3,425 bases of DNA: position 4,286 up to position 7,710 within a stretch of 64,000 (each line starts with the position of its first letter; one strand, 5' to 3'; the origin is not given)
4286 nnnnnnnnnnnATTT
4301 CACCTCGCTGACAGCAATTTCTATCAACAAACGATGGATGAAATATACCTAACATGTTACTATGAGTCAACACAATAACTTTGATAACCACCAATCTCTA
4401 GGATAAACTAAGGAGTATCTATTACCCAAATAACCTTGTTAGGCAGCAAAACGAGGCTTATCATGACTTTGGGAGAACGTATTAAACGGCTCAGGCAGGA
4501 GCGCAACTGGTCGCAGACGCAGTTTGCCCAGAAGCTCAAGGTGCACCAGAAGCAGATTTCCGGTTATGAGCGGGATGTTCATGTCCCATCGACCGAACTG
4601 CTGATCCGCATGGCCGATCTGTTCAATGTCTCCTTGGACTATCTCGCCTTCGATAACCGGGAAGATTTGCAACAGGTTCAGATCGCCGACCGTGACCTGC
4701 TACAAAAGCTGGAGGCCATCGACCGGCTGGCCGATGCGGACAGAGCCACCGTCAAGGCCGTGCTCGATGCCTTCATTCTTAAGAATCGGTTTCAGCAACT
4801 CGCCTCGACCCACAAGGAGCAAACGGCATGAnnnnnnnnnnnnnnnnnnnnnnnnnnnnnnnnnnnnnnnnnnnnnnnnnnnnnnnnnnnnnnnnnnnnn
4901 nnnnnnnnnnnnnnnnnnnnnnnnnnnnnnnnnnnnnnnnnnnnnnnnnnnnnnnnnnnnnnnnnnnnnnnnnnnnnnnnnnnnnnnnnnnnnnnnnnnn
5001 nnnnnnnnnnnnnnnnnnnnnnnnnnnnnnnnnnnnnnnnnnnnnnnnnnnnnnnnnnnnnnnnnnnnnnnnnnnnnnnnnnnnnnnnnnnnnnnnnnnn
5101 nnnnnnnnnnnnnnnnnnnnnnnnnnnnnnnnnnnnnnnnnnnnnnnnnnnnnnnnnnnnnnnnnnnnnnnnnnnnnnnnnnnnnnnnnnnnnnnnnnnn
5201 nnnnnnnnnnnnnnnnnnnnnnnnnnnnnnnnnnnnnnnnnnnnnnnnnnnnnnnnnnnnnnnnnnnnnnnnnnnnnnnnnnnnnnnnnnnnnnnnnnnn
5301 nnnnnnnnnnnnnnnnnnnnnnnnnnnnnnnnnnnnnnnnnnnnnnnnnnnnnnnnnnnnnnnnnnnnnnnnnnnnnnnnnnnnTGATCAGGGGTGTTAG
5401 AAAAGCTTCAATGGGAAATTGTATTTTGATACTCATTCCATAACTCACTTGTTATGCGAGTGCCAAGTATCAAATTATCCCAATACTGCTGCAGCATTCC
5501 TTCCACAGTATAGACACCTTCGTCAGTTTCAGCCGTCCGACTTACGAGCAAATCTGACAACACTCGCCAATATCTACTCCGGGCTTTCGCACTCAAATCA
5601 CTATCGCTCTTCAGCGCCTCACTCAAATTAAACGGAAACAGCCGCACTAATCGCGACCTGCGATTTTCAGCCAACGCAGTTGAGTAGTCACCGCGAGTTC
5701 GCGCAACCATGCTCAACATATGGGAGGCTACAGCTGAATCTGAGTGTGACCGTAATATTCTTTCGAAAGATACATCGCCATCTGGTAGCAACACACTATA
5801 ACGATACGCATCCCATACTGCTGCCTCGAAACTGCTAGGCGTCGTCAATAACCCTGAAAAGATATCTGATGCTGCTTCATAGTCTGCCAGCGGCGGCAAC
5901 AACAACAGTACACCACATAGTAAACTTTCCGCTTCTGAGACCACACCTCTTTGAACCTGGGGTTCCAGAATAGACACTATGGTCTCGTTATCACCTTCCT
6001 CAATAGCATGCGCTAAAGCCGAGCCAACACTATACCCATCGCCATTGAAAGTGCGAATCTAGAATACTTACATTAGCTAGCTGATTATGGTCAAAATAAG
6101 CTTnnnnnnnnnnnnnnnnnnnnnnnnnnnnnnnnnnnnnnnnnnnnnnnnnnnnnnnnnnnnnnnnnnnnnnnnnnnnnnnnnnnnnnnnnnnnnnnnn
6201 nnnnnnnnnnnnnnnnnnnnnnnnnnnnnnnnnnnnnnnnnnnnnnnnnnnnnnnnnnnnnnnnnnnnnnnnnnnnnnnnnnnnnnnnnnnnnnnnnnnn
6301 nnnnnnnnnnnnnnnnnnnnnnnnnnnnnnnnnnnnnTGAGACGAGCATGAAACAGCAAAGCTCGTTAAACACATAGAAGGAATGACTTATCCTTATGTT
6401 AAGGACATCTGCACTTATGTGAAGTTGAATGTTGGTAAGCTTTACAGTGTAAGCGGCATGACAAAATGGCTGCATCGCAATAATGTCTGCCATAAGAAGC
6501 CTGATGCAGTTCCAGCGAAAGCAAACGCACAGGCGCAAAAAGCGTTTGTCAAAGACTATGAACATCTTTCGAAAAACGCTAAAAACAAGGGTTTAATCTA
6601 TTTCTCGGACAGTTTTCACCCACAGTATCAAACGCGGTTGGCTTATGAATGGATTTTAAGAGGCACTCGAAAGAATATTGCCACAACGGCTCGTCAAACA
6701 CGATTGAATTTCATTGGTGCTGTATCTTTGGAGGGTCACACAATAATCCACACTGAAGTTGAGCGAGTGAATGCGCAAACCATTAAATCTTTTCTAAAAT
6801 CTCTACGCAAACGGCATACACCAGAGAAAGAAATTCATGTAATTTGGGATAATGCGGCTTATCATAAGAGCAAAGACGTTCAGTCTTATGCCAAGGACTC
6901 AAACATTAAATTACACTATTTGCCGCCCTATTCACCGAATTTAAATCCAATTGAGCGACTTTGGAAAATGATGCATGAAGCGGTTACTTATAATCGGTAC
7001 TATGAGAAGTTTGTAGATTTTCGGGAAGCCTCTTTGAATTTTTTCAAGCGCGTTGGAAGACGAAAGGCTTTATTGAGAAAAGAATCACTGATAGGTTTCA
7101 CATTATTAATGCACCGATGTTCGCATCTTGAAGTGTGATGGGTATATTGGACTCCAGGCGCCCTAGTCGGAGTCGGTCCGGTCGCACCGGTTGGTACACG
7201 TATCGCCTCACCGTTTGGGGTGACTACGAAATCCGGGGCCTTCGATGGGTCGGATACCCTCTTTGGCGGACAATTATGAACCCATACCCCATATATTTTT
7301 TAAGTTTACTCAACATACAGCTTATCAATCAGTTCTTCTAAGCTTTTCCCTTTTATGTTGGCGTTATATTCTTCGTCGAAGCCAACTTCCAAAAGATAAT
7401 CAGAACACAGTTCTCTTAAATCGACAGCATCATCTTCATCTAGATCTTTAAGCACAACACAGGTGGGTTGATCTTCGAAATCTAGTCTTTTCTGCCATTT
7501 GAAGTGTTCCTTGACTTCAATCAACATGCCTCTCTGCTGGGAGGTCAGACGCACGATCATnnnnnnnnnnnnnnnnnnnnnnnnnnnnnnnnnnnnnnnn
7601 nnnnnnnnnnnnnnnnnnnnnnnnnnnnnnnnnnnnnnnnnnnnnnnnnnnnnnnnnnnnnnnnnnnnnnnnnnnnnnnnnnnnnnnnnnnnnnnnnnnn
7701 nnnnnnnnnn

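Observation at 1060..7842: C-terminal toxin switching occurs exactly at the conserved VWVHNC end of the HINT domain; three different tails follow the same junction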

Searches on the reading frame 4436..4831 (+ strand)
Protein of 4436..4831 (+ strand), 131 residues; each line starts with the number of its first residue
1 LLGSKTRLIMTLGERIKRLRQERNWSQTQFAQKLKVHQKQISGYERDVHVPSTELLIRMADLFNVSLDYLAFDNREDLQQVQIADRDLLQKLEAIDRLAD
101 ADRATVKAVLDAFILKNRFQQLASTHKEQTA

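Call 46: search_protein_families(library=pfam, max_evalue=0.001, proteins=[window:4436-4831:+])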
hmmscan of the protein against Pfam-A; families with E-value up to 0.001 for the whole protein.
window:4436-4831:+ (131 aa): 5 families
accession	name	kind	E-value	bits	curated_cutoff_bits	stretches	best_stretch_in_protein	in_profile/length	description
PF01381.28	HTH_3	-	3.7e-17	62.5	23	1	16-70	1-55/55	Helix-turn-helix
PF13560.12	HTH_31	-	3.8e-13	50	27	1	12-68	2-59/64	Helix-turn-helix domain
PF12844.13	HTH_19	-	1.2e-12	48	30.2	1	13-70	1-58/64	Helix-turn-helix domain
PF13443.12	HTH_26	-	0.00034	21.2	22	1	15-67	1-54/63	Cro/C1-type HTH DNA-binding domain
PF13744.12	HTH_37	-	0.00045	20.4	27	1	11-46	18-53/80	Helix-turn-helix domain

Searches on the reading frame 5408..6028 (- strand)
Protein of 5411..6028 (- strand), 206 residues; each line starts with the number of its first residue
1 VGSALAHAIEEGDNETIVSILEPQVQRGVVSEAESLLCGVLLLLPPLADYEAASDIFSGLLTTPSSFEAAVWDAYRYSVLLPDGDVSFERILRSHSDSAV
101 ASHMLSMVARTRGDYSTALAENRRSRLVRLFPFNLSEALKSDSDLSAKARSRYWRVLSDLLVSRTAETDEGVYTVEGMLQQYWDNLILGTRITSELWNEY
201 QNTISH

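Call 8: search_protein_families(library=pfam, max_evalue=0.1, proteins=[window:5408-5977:-])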
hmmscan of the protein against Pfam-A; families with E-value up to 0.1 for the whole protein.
window:5408-5977:- (189 aa): 0 families

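Call 11: search_protein_families(library=ncbifam, max_evalue=1, proteins=[window:5408-5977:-])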
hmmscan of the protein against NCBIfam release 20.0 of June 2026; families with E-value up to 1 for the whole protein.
window:5408-5977:- (189 aa): 1 family
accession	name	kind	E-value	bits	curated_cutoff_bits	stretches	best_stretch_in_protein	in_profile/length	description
NF009927.1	PRK13388.1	exception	0.085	11.3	800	1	72-148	417-490/523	fatty-acid--CoA ligase FadD1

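Call 50: search_protein_families(library=pfam, max_evalue=1, proteins=[window:5411-6028:-])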
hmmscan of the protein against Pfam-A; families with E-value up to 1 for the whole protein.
seq(206 aa): 0 families

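Call 61: find_encoding_contigs(protein=window:5408-5977:-, flank=8000, max_places=8)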
Protein window:5408-5977:- (189 aa): 9 contigs read that carry it; 6 places shown.
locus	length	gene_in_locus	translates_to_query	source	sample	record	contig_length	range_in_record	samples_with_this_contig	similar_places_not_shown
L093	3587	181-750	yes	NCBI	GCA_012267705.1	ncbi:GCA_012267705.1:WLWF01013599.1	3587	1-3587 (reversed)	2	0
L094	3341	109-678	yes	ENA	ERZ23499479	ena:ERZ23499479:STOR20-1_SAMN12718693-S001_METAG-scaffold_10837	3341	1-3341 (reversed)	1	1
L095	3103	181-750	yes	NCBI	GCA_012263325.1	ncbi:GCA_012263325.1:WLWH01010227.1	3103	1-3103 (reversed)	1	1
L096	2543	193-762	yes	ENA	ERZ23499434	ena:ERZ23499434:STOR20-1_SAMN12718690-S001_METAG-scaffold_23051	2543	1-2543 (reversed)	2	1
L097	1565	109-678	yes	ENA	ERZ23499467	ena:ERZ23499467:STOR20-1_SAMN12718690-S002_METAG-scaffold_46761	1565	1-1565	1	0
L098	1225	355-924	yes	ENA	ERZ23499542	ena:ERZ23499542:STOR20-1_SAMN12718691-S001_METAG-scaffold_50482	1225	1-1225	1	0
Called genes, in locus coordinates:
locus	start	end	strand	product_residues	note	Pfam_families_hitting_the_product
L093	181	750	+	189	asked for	-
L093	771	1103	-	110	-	PF18480:DUF5615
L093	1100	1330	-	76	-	PF04255:DUF433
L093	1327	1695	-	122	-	PF12844:HTH_19, PF13560:HTH_31, PF01381:HTH_3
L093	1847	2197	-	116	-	-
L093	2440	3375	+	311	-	PF20148:DUF6531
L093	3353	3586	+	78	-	?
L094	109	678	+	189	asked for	-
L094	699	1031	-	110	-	PF18480:DUF5615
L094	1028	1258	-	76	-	PF04255:DUF433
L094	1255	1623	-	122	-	PF12844:HTH_19, PF13560:HTH_31, PF01381:HTH_3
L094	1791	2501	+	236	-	PF01807:Zn_ribbon_DnaG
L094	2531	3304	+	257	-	PF05593:RHS_repeat (faint)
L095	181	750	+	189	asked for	-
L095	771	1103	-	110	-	PF18480:DUF5615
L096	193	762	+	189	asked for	-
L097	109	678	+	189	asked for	-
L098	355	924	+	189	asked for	-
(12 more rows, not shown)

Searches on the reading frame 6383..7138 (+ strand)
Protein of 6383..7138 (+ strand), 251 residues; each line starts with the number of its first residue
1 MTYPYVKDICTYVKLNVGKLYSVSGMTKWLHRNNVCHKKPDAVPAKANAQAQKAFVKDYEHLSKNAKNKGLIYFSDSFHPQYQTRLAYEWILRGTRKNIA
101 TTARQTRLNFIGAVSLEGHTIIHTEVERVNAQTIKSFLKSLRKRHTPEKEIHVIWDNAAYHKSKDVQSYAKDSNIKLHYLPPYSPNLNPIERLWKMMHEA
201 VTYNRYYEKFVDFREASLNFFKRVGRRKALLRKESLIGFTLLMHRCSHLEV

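Call 11: search_protein_families(library=ncbifam, max_evalue=1, proteins=[window:6383-7138:+])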
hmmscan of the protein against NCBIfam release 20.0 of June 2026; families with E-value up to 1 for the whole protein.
window:6383-7138:+ (251 aa): 3 families
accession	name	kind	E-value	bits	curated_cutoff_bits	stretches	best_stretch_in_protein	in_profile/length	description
NF033545.0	transpos_IS630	equivalog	9.3e-52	176.3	100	1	7-224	82-298/299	IS630 family transposase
NF033516.0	transpos_IS3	equivalog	6.4e-05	22.3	160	1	127-221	253-348/369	IS3 family transposase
NF053639.1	Mfer334_fam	equivalog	0.054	13.3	260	1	126-203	111-189/209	pseudomurein biosynthesis protein PmurB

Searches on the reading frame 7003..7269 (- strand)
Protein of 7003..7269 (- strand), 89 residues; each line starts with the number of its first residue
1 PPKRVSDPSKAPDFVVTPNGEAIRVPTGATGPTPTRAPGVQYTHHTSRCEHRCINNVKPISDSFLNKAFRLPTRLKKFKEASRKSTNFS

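Call 8: search_protein_families(library=pfam, max_evalue=0.1, proteins=[window:7003-7269:-])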
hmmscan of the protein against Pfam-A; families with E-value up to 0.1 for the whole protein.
seq(89 aa): 1 family
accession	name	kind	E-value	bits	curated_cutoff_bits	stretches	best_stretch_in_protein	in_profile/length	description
PF13225.11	D27-like_C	-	0.099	13.1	27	0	46-76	37-67/88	Beta-carotene isomerase D27-like, C-terminal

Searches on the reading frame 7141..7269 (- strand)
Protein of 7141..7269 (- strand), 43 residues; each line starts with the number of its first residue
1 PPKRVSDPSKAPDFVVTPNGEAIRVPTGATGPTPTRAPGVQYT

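Call 11: search_protein_families(library=ncbifam, max_evalue=1, proteins=[window:7141-7269:-])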
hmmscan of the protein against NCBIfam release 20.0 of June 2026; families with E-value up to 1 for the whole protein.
seq(43 aa): 0 families

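Call 47: find_homologous_proteins(query=window:7147-7269:-, max_evalue=0.1)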
Query seq(41 aa): no candidate shares three 5-residue words with the query. No homologue found.

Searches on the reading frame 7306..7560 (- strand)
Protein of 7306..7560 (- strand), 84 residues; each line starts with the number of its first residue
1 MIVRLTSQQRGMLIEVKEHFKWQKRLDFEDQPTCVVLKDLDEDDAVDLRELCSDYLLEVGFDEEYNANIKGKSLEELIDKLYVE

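Call 8: search_protein_families(library=pfam, max_evalue=0.1, proteins=[window:7309-7560:-])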
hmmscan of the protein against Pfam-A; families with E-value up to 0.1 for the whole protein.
seq(84 aa): 0 families

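Call 11: search_protein_families(library=ncbifam, max_evalue=1, proteins=[window:7309-7560:-])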
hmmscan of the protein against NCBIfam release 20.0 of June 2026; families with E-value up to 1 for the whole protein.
seq(84 aa): 2 families
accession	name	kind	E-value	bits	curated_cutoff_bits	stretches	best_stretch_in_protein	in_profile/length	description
NF038228.1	IcmH_DotU_IVB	equivalog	0.06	12.7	50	1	43-82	150-189/258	type IVB secretion system protein IcmH/DotU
NF008954.1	PRK12296.1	equivalog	0.17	10.3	377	1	23-76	277-330/470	GTPase ObgE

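Call 37: find_encoding_contigs(protein=window:7306-7560:-, flank=10000, max_places=8)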
Protein window:7306-7560:- (84 aa): 6 contigs read that carry it; 5 places shown.
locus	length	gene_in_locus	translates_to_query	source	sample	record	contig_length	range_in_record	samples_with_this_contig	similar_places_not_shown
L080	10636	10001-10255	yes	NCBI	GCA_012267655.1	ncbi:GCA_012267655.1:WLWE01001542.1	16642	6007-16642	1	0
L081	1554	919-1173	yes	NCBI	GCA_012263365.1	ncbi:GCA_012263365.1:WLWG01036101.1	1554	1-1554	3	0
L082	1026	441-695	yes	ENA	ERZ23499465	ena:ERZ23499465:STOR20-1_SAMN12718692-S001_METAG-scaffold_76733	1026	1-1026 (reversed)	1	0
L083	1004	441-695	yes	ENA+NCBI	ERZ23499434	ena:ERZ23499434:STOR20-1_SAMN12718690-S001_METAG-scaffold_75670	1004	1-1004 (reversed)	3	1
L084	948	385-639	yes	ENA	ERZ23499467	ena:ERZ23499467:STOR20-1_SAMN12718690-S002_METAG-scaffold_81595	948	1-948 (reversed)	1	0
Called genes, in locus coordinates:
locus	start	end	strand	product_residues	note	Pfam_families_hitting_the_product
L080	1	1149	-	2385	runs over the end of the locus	?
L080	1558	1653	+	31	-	-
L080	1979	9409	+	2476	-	PF01841:Transglut_core, PF20148:DUF6531, PF05593:RHS_repeat (weak), PF25023:TEN_YD-shell (weak), PF05593:RHS_repeat, PF25023:TEN_YD-shell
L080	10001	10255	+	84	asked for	-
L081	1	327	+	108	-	?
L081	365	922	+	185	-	PF07591:PT-HINT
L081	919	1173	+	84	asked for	-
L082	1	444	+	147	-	?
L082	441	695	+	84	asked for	-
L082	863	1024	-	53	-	?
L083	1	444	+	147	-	?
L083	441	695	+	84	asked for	-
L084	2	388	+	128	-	?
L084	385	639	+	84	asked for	-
